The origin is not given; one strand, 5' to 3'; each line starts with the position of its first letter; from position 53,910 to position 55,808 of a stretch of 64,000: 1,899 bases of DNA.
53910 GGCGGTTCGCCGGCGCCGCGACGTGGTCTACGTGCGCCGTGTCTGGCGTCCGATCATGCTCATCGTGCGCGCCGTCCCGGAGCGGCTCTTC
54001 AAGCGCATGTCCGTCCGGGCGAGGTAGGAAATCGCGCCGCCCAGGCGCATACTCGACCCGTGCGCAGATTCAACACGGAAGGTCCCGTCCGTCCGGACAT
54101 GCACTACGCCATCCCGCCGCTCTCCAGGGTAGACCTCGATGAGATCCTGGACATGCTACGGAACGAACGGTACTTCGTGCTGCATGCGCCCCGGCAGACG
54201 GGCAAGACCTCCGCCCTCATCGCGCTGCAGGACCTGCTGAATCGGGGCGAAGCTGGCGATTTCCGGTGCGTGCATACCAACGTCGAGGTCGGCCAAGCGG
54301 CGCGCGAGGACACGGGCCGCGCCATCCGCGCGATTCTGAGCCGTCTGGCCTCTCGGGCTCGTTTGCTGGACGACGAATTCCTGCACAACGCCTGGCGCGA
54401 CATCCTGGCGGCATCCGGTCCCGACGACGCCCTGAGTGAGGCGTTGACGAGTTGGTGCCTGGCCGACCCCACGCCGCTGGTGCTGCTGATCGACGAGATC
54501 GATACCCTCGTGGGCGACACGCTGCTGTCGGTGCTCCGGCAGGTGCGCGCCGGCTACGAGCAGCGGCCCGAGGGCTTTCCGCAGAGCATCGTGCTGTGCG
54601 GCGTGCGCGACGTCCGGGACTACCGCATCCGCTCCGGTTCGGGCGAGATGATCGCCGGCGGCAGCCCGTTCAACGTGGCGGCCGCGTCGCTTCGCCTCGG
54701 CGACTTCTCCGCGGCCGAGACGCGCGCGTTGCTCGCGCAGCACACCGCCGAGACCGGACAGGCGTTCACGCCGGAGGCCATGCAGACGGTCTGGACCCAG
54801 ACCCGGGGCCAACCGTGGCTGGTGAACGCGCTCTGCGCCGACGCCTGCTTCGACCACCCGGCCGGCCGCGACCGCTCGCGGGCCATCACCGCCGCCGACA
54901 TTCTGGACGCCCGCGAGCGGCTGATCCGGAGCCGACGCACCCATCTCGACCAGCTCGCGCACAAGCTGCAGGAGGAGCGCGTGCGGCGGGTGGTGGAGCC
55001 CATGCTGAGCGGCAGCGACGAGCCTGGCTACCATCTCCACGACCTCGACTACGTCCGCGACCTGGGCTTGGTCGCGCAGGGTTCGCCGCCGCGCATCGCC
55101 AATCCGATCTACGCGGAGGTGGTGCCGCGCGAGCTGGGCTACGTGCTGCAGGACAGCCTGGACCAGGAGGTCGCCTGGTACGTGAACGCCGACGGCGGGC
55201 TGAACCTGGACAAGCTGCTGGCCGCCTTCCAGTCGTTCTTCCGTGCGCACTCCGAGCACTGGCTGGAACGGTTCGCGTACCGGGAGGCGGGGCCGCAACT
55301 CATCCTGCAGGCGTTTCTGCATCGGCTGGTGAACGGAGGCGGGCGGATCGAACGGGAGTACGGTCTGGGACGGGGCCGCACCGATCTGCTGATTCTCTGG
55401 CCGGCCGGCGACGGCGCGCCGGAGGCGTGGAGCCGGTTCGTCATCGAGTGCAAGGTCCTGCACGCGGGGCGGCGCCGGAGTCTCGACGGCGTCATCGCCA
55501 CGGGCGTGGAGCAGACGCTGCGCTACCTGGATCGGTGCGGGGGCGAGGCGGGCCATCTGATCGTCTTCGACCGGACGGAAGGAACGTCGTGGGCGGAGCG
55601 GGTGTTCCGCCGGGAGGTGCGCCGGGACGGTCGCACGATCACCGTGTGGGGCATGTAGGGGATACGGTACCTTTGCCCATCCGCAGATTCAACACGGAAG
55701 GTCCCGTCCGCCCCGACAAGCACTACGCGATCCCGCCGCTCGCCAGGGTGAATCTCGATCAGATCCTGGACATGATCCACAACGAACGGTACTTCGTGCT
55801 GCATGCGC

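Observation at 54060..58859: Tandem triplication of AAA-ATPase-like plus PD-(D/E)XK nuclease-like genes with ongoing decay of copy 3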

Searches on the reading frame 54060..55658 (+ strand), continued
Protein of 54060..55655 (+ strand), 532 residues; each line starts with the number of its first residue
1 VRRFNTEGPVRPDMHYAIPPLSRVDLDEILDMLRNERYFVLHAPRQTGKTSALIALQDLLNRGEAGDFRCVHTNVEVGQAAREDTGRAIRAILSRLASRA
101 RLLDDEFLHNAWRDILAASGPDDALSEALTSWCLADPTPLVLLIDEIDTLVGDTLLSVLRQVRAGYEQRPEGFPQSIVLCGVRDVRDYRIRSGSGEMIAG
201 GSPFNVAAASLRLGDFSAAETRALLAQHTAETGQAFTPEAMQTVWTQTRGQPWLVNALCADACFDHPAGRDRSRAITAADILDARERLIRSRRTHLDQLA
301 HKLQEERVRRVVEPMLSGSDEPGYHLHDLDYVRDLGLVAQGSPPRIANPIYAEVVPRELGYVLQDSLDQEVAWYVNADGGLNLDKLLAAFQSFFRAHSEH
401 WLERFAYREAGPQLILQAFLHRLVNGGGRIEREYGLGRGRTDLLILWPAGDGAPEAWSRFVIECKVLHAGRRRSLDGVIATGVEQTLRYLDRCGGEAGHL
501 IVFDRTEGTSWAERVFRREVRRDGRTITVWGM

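Call 62: get_annotated_region(hit=H7, flank=5000)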
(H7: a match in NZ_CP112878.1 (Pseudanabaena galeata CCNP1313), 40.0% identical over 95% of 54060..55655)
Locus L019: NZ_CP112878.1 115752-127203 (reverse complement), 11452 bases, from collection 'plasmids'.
description: Pseudanabaena galeata CCNP1313 plasmid pPg_04, complete sequence
organism: Pseudanabaena galeata CCNP1313 (NCBI taxid 2602720)
taxonomy: Bacteria; Cyanobacteriota; Cyanophyceae; Pseudanabaenales; Pseudanabaenaceae; Pseudanabaena; Pseudanabaena galeata; Pseudanabaena galeata CCNP1313
host: -; source: -; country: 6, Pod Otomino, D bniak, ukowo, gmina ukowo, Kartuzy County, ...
typing (MOB-suite, as given by PLSDB): mobilizable; relaxase MOBP
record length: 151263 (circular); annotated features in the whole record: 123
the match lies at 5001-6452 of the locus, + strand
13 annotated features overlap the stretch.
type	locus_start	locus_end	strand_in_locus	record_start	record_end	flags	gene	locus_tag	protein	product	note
CDS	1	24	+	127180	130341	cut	-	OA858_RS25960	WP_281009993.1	helicase-related protein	-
CDS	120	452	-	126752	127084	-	-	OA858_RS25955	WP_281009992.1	DUF6527 family protein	-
CDS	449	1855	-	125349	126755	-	-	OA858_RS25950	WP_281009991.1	ThiF family adenylyltransferase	-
CDS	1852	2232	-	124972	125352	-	-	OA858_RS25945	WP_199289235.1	E2/UBC family protein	-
CDS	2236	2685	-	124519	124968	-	-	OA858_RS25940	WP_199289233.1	multiubiquitin domain-containing protein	-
CDS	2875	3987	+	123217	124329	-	-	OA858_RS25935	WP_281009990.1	ImmA/IrrE family metallo-endopeptidase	-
CDS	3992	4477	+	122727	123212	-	-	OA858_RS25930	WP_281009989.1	hypothetical protein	-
CDS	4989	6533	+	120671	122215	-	-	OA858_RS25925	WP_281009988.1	AAA family ATPase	-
CDS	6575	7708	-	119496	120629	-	cas6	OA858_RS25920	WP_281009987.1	CRISPR-associated endoribonuclease Cas6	GO:0043571 - maintenance of CRISPR repeat elements [Evidence IEA]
CDS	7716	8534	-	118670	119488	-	-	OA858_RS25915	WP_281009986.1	hypothetical protein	-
CDS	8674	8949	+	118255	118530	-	-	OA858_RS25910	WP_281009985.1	hypothetical protein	-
CDS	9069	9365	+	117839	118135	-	-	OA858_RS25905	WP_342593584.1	putative toxin-antitoxin system toxin component, PIN family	-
CDS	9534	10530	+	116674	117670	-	-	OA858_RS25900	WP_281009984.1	IS1 family transposase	-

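Call 63: get_annotated_region(hit=H1, flank=5000)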
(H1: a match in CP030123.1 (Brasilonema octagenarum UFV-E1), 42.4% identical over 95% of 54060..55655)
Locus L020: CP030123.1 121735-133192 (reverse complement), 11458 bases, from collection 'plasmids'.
description: Brasilonema octagenarum UFV-E1 plasmid pBOCT2, complete sequence
organism: Brasilonema octagenarum UFV-E1 (NCBI taxid 417106)
taxonomy: Bacteria; Cyanobacteriota; Cyanophyceae; Nostocales; Scytonemataceae; Brasilonema; Brasilonema octagenarum; Brasilonema octagenarum UFV-E1
host: -; source: Eucalyptus grandis,mixed culture,leaves; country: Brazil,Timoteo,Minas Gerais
typing (MOB-suite, as given by PLSDB): non-mobilizable; mating-pair formation MPF_T
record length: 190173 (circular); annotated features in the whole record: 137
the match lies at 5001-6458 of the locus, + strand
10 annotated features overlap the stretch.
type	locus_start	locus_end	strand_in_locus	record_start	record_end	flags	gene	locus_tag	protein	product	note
CDS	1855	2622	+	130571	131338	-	-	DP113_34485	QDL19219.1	hypothetical protein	-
CDS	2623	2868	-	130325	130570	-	-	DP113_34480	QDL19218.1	hypothetical protein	-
CDS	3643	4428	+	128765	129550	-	-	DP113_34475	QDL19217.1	DNA-binding response regulator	-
CDS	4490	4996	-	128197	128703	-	-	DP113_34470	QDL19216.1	hypothetical protein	-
CDS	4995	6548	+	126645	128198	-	-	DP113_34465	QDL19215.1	ATP-binding protein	-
CDS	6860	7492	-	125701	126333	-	-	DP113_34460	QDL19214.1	hypothetical protein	-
CDS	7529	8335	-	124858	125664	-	-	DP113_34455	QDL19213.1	hypothetical protein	-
CDS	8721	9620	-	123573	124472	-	-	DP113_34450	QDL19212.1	chromosome partitioning protein ParA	-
CDS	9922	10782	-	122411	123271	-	-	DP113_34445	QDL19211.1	hypothetical protein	-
CDS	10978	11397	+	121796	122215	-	-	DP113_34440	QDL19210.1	hypothetical protein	-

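Call 64: get_annotated_region(hit=H3, flank=6000)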
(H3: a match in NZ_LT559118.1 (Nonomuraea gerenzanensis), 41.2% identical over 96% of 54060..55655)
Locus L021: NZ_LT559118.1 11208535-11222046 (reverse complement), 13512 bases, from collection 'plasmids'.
description: Nonomuraea gerenzanensis isolate nono1 plasmid I, complete sequence
organism: Nonomuraea gerenzanensis (NCBI taxid 93944)
taxonomy: Bacteria; Actinomycetota; Actinomycetes; Streptosporangiales; Streptosporangiaceae; Nonomuraea; Nonomuraea gerenzanensis
host: -; source: -; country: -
typing (MOB-suite, as given by PLSDB): non-mobilizable
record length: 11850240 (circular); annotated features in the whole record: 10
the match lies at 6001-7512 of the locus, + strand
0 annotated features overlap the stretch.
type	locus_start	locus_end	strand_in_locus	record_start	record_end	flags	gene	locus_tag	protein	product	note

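Call 66: find_encoding_contigs(protein=window:54099-55658:+, flank=2000, max_places=3)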
Protein window:54099-55658:+ (519 aa): no gene with exactly this product is on record in the collection.

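Call 71: search_protein_families(library=pfam, alignment_id=A1, max_evalue=0.01)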
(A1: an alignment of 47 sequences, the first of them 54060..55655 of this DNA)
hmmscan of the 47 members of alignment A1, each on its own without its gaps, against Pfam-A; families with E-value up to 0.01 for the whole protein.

A. member 1, window:54060-55655:+ (532 aa): 4 families
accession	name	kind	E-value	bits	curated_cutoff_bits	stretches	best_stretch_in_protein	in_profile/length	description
PF13401.12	AAA_22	-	4.9e-06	27.3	27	1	35-187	4-128/130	AAA domain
PF14516.12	AAA_35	-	1.3e-05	24.7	27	1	41-257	36-238/331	AAA-like domain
PF13191.12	AAA_16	-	0.0002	22.3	32.6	1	29-150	15-144/167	AAA ATPase domain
PF24883.2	NPHP3_N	-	0.0037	17.9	24.8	1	33-151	19-137/164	Nephrocystin 3, N-terminal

B. families by the number of members that match (of 47 scanned): 27 families (the first 25 are shown)
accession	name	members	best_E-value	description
PF13401.12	AAA_22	46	1.6e-10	AAA domain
PF13191.12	AAA_16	41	2e-09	AAA ATPase domain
PF14516.12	AAA_35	39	2.1e-15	AAA-like domain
PF13173.12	AAA_14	30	2.6e-06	AAA domain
PF00004.35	AAA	27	3.1e-07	ATPase family associated with various cellular activities (AAA)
PF24883.2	NPHP3_N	22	2e-08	Nephrocystin 3, N-terminal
PF01637.24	ATPase_2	19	7.2e-07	ATPase domain predominantly from Archaea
PF08011.17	PDDEXK_9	13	6.5e-07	PD-(D/E)XK nuclease superfamily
PF09820.16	AAA-ATPase_like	10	9.8e-07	Predicted AAA-ATPase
PF01939.22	NucS_C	8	4.9e-05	Endonuclease NucS C-terminal domain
PF13481.12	AAA_25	7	0.00011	AAA domain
PF25199.1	nSTAND_NTPase5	4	2.6e-05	Novel STAND NTPase 5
PF13604.12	AAA_30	4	0.00087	AAA domain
PF07693.20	KAP_NTPase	3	0.00048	KAP family P-loop domain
PF13366.12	PDDEXK_3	2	0.00066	PD-(D/E)XK nuclease superfamily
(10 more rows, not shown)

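Call 77: find_encoding_contigs(protein=P0151, flank=4000, max_places=3)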
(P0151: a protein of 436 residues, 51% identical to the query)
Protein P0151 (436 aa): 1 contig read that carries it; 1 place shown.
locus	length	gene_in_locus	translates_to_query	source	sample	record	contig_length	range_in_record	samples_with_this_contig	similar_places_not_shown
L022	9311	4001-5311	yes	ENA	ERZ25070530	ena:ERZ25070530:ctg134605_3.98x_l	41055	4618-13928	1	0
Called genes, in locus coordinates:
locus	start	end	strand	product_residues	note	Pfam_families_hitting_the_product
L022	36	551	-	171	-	PF07798:CCDC90-like, PF01166:TSC22 (faint)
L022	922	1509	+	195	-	PF06181:Urate_ox_N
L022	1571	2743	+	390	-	PF00202:Aminotran_3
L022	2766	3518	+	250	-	PF02729:OTCace_N, PF00185:OTCace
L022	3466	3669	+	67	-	PF00185:OTCace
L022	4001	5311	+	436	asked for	-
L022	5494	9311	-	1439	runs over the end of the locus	PF04471:Mrr_cat, PF13156:Mrr_cat_2, PF04851:ResIII (weak), PF00271:Helicase_C (weak), PF02384:N6_Mtase (weak)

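Call 78: find_encoding_contigs(protein=P0160, flank=4000, max_places=3)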
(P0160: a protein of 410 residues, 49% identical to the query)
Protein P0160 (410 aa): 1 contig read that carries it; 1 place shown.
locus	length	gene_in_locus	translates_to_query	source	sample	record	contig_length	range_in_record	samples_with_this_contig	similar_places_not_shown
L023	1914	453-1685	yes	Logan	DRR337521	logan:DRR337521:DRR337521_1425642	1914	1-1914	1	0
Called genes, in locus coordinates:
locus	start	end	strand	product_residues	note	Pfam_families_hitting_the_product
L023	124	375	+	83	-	-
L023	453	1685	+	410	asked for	-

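Call 87: find_related_loci(query=A1, collection=viral_contigs, flank=8000)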
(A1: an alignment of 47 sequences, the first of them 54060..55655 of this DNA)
Query A1 (532 aa) in viral_contigs; peptide patterns used: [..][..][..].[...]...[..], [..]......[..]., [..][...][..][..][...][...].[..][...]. (x = any residue, [..] = any of these).
382 stretches matched a pattern; 1 encode a relative of the query (tblastn E <= 1e-3); 1 distinct loci.
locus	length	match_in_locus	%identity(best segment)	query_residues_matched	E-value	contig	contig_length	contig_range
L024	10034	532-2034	25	1-504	2e-27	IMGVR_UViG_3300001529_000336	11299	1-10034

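Call 88: find_related_loci(query=A1, collection=metagenome_contigs, flank=8000)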
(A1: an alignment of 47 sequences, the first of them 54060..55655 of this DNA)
Query A1 (532 aa) in metagenome_contigs; peptide patterns used: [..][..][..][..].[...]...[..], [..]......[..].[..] (x = any residue, [..] = any of these).
600 stretches matched a pattern (row limit reached: there are more); 477 encode a relative of the query (tblastn E <= 1e-3); the best 80 are kept; 80 distinct loci.
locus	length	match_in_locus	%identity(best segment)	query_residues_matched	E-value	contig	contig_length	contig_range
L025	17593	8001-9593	62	1-532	0e+0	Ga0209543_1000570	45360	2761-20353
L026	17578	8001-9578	64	4-532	0e+0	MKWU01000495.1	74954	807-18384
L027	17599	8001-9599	64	2-530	0e+0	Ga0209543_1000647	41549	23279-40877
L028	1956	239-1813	53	1-532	0e+0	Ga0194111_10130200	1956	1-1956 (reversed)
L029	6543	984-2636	54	1-532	0e+0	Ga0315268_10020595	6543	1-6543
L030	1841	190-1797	55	1-532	0e+0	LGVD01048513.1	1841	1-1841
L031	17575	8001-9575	54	1-532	0e+0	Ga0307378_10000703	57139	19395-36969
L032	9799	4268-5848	56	1-532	0e+0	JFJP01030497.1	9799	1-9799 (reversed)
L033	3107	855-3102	56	1-532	0e+0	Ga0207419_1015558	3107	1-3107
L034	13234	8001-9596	56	1-532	0e+0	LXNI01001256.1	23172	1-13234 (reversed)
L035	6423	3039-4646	53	1-532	0e+0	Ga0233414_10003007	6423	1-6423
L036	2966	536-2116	55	1-532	0e+0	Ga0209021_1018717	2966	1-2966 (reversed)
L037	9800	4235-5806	55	1-532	0e+0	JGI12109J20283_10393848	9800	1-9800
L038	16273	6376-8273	51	1-532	0e+0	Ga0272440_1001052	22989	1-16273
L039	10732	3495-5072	54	1-532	0e+0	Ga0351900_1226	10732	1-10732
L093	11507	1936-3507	52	1-532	2e-152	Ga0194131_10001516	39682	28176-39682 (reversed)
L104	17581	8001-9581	55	1-532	0e+0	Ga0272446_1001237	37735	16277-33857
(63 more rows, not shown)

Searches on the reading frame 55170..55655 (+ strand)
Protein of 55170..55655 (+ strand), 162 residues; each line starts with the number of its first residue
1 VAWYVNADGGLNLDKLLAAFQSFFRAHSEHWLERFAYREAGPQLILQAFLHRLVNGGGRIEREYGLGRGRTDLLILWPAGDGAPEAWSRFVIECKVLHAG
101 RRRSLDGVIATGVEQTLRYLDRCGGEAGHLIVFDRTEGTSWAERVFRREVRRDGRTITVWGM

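Call 40: predict_structure(alignment_id=A2)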
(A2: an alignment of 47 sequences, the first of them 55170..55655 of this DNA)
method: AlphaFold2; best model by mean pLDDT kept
length: 162 residues; sequences in the alignment: 47
mean_pLDDT: 92.1   pTM: 0.88
mean pLDDT of the five models: 92.1, 91.4, 91.3, 91.1, 90.4
residues with pLDDT >= 90: 128; 70-90: 24; 50-70: 10; < 50: 0
segments of 3 or more residues with pLDDT < 50: none
pLDDT, mean of each block of 10 residues (from residue 1): 92 98 95 86 95 95 70 90 85 93 93 96 96 95 97 97 97
secondary structure, 60 per line:
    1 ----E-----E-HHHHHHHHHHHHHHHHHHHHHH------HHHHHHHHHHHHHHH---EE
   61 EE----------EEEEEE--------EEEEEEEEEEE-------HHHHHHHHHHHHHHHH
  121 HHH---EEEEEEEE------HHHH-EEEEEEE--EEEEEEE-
elements in order: H13-34 H41-55 E59-62 E73-78 E87-97 H105-123 E127-134 H141-144 E146-152 E155-161

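Call 43: fold_search(model_id=the predicted structure, library=pdb)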
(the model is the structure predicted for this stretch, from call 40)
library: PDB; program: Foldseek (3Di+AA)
matches with E <= 10: 326; with E <= 0.001: 0
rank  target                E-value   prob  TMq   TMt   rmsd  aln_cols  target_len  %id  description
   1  2wiw_B                1.1e-03  0.99  0.33  0.41   7.0       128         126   16  Crystal structures of Holliday junction resolvases from Archaeoglobus fulgidus bound to DNA substrate (released 2009-05-26)
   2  2wcz_A                1.9e-03  0.97  0.33  0.41   7.0       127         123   16  1.6A resolution structure of Archaeoglobus fulgidus Hjc, a Holliday junction resolvase from an archaeal hyperthermophi (released 2009-03-24)
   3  2wiz_A                2.4e-03  0.97  0.33  0.41   7.1       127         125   16  Crystal structures of Holliday junction resolvases from Archaeoglobus fulgidus bound to DNA substrate (released 2009-05-26)
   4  2wiz_B                1.0e-02  0.95  0.36  0.46   6.2       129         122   16  Crystal structures of Holliday junction resolvases from Archaeoglobus fulgidus bound to DNA substrate (released 2009-05-26)
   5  1esg_B                1.6e-02  0.93  0.39  0.31   6.5       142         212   10  RESTRICTION ENDONUCLEASE BAMHI BOUND TO A NON-SPECIFIC DNA. (released 2000-05-31)
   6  9ix4_B                1.7e-02  0.84  0.34  0.07   6.1       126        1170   10  Cryo-EM structure of Lactobacillus casei DdmD dimer bound with DNA (released 2025-01-01)
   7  4f0p_B                1.8e-02  0.60  0.30  0.13   9.5       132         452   13  MspJI Restriction Endonuclease - P31 Form (released 2012-08-08)
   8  9qcc_Y                2.3e-02  0.66  0.32  0.16   6.9       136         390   16  Activated XauSPARDA filament assembly with bound dsDNA substrate (released 2025-12-17)
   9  4f0p_A                3.0e-02  0.35  0.29  0.13  11.7       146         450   14  MspJI Restriction Endonuclease - P31 Form (released 2012-08-08)
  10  4oc8_A                3.2e-02  0.84  0.42  0.21   9.7       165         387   14  DNA modification-dependent restriction endonuclease AspBHI (released 2014-03-19)
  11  4f0p_C                3.6e-02  0.72  0.33  0.15   9.2       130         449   15  MspJI Restriction Endonuclease - P31 Form (released 2012-08-08)
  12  4ic1_D                3.9e-02  0.44  0.29  0.23  14.0       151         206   16  Crystal structure of SSO0001 (released 2013-01-16)
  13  9qcc_M                4.4e-02  0.63  0.35  0.18   6.7       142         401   15  Activated XauSPARDA filament assembly with bound dsDNA substrate (released 2025-12-17)
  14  2qy6_A                4.4e-02  0.47  0.22  0.16   8.2        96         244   11  Crystal structure of the N-terminal domain of UPF0209 protein yfcK from Escherichia coli O157:H7 (released 2007-08-28)
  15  6r0j_MODEL_1_A        4.7e-02  0.69  0.33  0.30   7.2       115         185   15  The N-terminal domain of rhomboid protease YqgP (released 2020-01-08)
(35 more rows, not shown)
